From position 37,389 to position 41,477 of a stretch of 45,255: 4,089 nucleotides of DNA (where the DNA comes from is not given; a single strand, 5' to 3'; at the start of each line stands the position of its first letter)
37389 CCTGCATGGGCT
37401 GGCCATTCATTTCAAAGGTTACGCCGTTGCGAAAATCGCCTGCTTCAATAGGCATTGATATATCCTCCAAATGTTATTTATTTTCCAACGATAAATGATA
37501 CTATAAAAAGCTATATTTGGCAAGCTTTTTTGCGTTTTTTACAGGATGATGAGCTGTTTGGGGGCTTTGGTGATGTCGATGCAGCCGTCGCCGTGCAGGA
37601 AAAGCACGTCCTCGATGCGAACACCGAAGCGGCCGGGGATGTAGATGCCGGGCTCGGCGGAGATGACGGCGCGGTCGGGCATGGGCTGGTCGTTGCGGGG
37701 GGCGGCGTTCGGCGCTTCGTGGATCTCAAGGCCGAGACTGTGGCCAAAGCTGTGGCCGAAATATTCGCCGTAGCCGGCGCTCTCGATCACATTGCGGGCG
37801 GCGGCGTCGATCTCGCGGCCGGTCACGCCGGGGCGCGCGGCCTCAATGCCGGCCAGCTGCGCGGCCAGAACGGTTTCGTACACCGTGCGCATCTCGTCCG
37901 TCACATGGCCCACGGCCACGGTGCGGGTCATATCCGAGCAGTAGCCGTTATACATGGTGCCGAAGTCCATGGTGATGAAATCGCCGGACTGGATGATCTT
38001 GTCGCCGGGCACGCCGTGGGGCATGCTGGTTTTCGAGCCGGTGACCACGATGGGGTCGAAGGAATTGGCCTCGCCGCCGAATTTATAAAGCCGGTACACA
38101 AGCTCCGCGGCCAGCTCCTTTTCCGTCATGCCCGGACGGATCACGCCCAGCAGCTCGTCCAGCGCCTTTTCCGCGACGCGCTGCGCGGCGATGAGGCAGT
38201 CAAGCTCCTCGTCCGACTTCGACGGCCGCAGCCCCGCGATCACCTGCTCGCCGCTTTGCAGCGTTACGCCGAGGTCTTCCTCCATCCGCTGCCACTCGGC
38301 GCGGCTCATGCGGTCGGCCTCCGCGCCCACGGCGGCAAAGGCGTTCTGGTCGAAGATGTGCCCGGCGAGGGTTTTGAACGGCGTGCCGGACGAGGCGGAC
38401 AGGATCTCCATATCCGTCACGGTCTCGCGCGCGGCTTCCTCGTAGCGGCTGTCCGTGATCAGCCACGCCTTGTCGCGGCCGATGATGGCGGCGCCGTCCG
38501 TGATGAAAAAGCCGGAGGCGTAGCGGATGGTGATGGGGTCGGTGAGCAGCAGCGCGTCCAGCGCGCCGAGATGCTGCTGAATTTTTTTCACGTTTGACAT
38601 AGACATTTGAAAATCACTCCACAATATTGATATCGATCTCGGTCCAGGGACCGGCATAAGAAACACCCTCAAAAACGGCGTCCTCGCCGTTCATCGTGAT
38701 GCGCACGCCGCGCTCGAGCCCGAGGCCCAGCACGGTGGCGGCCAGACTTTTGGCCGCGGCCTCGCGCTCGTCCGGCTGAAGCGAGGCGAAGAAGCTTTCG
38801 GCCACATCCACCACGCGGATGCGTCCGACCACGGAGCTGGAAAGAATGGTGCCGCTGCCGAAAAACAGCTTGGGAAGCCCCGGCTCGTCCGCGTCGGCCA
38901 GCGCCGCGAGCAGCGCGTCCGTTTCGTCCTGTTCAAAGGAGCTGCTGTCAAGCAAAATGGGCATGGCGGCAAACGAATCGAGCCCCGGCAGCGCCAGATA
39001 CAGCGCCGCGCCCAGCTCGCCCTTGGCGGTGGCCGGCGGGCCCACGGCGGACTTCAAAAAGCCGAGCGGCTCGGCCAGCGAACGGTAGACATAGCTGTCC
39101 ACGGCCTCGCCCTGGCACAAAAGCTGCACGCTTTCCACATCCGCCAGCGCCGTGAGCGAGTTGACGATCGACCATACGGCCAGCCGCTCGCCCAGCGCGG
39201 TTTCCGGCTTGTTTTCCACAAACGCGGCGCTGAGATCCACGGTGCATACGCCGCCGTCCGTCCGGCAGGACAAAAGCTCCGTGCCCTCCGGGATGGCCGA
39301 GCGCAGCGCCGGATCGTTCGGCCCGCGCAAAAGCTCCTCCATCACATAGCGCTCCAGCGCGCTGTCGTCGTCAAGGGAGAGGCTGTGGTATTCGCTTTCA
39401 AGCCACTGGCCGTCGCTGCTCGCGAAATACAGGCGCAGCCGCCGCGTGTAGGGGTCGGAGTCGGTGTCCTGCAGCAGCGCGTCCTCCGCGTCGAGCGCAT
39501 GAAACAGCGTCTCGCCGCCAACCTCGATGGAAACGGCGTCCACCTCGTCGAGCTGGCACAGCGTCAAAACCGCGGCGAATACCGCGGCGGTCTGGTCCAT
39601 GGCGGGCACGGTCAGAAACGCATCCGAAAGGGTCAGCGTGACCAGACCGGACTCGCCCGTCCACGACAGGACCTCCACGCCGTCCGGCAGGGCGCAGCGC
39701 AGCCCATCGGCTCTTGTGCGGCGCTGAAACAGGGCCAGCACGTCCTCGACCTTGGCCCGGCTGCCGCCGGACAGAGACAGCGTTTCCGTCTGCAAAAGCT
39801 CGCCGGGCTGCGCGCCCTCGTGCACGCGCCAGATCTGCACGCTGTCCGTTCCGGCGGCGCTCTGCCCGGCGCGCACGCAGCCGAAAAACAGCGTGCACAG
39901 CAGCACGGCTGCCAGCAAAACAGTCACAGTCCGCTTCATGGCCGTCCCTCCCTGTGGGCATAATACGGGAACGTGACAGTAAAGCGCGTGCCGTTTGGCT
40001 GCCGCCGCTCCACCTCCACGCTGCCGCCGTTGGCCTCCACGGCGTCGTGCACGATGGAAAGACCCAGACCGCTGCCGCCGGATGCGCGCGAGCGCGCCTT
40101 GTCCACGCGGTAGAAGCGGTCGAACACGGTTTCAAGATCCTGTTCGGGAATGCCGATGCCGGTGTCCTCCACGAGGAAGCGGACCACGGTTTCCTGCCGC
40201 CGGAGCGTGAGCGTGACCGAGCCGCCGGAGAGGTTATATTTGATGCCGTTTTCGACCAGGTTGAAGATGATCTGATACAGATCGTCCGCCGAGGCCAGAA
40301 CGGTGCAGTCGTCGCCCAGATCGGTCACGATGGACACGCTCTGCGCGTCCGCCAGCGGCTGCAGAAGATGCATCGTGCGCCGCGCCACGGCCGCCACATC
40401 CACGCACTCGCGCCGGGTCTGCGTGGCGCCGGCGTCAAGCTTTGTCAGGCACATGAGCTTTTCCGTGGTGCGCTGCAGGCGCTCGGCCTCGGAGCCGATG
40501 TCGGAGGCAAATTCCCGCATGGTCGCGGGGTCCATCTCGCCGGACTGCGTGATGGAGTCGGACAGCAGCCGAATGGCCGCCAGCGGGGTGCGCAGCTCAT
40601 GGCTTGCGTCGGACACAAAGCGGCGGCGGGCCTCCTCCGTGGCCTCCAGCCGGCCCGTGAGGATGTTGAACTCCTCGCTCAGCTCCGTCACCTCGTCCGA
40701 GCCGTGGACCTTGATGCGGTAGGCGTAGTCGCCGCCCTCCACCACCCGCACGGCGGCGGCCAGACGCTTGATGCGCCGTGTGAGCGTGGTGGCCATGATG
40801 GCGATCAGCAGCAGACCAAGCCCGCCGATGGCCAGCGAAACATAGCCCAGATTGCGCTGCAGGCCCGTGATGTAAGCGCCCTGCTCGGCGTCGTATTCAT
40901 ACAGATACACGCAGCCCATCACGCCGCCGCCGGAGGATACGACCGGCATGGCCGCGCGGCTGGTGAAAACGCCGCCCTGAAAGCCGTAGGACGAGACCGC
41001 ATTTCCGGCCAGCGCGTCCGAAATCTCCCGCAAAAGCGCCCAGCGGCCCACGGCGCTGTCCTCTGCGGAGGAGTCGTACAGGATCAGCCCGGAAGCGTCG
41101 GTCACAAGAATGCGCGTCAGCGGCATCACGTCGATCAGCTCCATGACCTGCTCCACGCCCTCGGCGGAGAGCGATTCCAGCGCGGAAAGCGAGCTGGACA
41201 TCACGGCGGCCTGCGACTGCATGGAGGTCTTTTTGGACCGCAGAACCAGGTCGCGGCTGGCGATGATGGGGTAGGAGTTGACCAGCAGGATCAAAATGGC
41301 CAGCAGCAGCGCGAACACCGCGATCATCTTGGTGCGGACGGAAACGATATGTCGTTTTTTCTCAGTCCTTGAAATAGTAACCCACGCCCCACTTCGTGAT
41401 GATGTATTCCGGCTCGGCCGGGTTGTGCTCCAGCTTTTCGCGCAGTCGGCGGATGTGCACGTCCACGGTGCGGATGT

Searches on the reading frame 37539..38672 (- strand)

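Call 48: search_protein_families(library=pfam, proteins=[window:37539-38672:-], max_evalue=0.0001)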
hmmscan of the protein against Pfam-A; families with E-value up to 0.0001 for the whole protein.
window:37539-38672:- (377 aa): 2 families
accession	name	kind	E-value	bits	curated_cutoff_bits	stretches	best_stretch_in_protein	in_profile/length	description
PF00557.29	Peptidase_M24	-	2e-69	234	23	1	159-357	2-204/208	Metallopeptidase family M24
PF01321.24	Creatinase_N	-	2.7e-17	63.9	22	1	37-149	13-126/128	Creatinase/Prolidase N-terminal domain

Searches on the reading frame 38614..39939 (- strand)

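Call 48: search_protein_families(library=pfam, proteins=[window:38614-39939:-], max_evalue=0.0001)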
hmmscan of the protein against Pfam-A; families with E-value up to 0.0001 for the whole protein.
window:38614-39939:- (441 aa): 1 family
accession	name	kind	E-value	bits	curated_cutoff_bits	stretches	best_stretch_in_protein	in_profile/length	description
PF10646.14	Germane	-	4.3e-41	140.6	23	2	170-280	2-116/117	Sporulation and spore germination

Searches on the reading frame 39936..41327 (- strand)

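Call 48: search_protein_families(library=pfam, proteins=[window:39936-41327:-], max_evalue=0.0001)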
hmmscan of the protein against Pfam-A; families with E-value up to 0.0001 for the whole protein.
window:39936-41327:- (463 aa): 3 families
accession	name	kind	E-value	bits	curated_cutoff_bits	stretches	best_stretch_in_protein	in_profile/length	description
PF02518.31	HATPase_c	-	2e-29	102.7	26.4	1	347-455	3-109/111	Histidine kinase-, DNA gyrase B-, and HSP90-like ATPase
PF00512.31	HisKA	-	1.7e-13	50.8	26.9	1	233-300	1-66/66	His Kinase A (phospho-acceptor) domain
PF00672.30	HAMP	-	5.6e-11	43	25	1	178-229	2-53/53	HAMP domain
